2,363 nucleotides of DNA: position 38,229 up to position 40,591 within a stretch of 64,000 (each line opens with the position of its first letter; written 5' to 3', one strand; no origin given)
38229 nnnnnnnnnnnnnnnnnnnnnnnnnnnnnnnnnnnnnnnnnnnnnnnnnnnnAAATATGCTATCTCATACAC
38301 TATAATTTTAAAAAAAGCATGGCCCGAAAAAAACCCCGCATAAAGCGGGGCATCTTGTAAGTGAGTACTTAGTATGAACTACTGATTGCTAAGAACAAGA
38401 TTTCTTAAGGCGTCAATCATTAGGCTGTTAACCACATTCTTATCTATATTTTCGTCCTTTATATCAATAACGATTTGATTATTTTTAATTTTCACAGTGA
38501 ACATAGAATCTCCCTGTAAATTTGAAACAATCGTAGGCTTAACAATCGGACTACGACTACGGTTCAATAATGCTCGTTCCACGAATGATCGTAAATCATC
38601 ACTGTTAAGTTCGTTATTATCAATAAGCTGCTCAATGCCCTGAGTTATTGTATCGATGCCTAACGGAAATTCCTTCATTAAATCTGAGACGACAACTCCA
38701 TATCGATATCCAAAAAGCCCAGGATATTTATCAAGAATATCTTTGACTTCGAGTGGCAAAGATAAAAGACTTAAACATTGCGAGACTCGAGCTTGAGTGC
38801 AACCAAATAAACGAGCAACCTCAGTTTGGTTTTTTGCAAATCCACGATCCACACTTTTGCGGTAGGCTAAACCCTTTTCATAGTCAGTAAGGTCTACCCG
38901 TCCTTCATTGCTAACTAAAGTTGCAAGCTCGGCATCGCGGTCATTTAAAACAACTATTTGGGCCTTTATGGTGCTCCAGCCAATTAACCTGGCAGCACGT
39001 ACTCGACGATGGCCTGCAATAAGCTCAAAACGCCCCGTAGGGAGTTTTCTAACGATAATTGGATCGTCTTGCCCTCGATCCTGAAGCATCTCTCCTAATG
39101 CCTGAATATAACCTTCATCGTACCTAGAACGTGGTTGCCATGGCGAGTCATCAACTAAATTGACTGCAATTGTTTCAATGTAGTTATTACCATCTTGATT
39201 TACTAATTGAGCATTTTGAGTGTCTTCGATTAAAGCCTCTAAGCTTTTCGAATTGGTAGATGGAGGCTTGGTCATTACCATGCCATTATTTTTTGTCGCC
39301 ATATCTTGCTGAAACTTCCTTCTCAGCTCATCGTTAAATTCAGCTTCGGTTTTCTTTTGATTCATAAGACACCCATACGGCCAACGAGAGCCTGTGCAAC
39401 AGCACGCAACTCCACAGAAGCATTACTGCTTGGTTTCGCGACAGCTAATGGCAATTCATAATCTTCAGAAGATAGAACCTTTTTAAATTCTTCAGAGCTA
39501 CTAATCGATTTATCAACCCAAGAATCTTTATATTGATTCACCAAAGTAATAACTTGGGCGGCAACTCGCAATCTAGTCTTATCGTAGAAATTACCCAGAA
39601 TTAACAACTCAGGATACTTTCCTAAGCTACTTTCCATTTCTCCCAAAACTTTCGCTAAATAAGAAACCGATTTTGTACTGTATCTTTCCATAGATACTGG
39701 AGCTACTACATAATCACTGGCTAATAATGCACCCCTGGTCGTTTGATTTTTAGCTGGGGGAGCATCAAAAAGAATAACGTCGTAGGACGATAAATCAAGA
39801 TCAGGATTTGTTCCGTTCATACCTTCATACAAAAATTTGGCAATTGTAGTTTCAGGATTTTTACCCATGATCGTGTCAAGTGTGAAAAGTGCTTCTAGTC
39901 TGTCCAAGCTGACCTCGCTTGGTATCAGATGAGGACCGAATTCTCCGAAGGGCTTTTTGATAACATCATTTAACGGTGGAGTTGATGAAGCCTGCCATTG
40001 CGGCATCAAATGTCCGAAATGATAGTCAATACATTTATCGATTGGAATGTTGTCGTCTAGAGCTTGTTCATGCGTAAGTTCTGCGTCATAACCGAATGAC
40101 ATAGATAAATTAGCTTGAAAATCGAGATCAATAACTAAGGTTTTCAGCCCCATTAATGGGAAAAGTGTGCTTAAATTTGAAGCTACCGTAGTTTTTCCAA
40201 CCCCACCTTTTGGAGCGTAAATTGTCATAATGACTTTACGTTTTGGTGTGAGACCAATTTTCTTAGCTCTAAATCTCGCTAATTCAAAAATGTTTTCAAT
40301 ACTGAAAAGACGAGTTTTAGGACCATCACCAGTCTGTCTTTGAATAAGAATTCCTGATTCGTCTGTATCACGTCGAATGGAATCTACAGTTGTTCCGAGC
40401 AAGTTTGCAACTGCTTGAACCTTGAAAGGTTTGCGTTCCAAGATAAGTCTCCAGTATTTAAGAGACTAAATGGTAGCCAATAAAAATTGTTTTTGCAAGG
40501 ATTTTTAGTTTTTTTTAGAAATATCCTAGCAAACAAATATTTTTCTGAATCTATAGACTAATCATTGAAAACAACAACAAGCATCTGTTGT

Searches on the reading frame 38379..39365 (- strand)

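Call 11: search_protein_families(library=pfam, proteins=[window:38379-39365:-], max_evalue=0.01)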
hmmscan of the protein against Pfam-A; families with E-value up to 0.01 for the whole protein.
window:38379-39365:- (328 aa): 2 families
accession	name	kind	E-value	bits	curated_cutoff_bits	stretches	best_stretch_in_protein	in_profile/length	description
PF02195.25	ParB_N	-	6.4e-17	61.8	26.3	1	63-153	3-93/95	ParB N-terminal domain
PF17762.8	HTH_ParB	-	6.7e-05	23.4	22.6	1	158-213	2-56/102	ParB HTH domain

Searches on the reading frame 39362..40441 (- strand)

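Call 11: search_protein_families(library=pfam, proteins=[window:39362-40441:-], max_evalue=0.01)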
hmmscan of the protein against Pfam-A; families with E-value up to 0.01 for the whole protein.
window:39362-40441:- (359 aa): 7 families
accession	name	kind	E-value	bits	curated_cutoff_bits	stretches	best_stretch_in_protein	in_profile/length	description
PF13614.12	AAA_31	-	1.6e-26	93.7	27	1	71-272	3-170/177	AAA domain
PF01656.29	CbiA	-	7.7e-13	48.9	25.4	1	73-212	2-54/125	CobQ/CobB/MinD/ParA nucleotide binding domain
PF06564.18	CBP_BcsQ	-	1e-06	28.9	21.3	1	74-122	6-54/234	Cellulose biosynthesis protein BcsQ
PF02374.21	ArsA_ATPase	-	1e-06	28.7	24.3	1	76-132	7-62/305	Anion-transporting ATPase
PF10609.15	ParA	-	3.6e-06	27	27.1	1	69-109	3-43/246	NUBPL iron-transfer P-loop NTPase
PF09140.17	MipZ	-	8.6e-05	22.4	20.7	0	76-132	7-64/262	ATPase MipZ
PF16575.11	CLP1_P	-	0.0072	16.6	26.6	0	80-149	4-75/188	mRNA cleavage and polyadenylation factor CLP1 P-loop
